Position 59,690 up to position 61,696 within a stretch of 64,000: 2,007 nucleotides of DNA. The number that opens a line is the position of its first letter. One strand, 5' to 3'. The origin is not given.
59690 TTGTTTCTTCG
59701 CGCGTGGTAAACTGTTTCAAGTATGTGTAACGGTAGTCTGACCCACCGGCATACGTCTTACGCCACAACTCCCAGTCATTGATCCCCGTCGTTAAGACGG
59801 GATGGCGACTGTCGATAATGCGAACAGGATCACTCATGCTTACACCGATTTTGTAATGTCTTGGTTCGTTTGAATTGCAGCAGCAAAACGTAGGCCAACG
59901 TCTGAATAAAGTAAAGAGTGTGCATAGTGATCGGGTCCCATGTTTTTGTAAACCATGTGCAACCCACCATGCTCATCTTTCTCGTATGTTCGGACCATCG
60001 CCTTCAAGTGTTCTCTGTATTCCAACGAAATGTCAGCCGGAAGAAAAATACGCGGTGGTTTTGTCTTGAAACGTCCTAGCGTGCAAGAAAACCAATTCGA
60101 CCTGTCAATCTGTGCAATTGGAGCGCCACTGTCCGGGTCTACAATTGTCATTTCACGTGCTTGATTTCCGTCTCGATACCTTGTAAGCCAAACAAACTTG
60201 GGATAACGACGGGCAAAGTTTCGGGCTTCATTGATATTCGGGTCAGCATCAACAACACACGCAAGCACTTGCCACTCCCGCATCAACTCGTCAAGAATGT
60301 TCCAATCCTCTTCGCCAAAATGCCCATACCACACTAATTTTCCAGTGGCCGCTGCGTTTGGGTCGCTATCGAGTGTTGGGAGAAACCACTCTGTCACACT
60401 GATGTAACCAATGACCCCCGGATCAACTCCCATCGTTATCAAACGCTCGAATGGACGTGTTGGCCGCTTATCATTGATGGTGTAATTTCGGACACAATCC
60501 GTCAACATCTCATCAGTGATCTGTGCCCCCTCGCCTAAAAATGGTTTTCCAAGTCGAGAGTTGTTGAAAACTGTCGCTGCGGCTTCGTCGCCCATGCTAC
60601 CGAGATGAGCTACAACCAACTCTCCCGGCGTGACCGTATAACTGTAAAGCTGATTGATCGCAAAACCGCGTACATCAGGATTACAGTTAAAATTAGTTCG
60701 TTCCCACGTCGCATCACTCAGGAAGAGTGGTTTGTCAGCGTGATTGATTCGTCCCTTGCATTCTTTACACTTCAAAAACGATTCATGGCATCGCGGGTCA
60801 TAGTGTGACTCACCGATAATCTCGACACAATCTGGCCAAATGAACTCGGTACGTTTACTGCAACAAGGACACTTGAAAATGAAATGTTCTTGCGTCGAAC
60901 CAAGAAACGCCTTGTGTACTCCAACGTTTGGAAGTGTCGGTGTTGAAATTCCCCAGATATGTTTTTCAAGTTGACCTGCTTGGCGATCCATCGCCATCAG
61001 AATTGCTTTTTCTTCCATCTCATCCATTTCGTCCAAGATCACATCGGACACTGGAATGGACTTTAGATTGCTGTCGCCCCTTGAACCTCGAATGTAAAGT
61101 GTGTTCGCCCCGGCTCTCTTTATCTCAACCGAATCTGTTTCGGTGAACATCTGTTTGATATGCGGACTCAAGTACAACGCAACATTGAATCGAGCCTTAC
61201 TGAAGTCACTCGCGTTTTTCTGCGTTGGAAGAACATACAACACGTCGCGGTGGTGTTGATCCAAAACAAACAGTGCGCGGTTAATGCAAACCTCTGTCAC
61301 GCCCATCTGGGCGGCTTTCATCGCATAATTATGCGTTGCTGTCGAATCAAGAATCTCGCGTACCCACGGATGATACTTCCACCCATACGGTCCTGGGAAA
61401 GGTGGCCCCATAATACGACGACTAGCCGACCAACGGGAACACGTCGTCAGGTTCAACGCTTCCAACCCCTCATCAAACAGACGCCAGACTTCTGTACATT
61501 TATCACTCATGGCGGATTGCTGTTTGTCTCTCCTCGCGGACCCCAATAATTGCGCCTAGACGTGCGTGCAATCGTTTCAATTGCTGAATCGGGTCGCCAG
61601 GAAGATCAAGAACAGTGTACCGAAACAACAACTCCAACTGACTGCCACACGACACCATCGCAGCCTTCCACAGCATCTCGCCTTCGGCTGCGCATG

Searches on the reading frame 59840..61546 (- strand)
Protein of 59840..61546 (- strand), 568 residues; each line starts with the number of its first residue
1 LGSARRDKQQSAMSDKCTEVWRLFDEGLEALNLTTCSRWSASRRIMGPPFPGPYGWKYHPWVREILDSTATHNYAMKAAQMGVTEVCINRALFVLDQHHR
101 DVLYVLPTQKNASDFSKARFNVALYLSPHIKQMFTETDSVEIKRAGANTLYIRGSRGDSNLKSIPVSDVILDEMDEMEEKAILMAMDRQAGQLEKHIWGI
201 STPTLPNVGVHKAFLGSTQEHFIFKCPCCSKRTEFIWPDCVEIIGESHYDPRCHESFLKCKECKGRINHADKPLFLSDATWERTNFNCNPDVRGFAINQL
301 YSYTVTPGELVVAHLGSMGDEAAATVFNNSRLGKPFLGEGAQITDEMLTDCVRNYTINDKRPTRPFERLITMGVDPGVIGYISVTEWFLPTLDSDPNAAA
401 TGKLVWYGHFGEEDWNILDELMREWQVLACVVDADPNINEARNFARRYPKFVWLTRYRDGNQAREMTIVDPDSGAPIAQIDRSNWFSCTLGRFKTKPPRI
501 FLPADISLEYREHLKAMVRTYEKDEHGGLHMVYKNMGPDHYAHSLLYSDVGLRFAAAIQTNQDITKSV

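Call 25: search_protein_families(library=phrogs, proteins=[window:59840-61546:-], max_evalue=0.001)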
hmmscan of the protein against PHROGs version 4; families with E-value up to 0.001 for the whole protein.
window:59840-61546:- (568 aa): 5 families
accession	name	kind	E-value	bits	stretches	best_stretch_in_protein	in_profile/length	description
phrog_675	-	head and packaging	3.3e-78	264.4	1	33-556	21-551/576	terminase large subunit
phrog_15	-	head and packaging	1.4e-43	150.5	1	9-356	330-705/1330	terminase large subunit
phrog_12876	-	head and packaging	3e-12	47.7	1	108-237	2-131/235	terminase large subunit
phrog_21311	-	head and packaging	7.6e-08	33.5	1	107-285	2-193/218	terminase large subunit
phrog_9315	-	head and packaging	0.0006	20.6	1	58-119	65-129/130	terminase large subunit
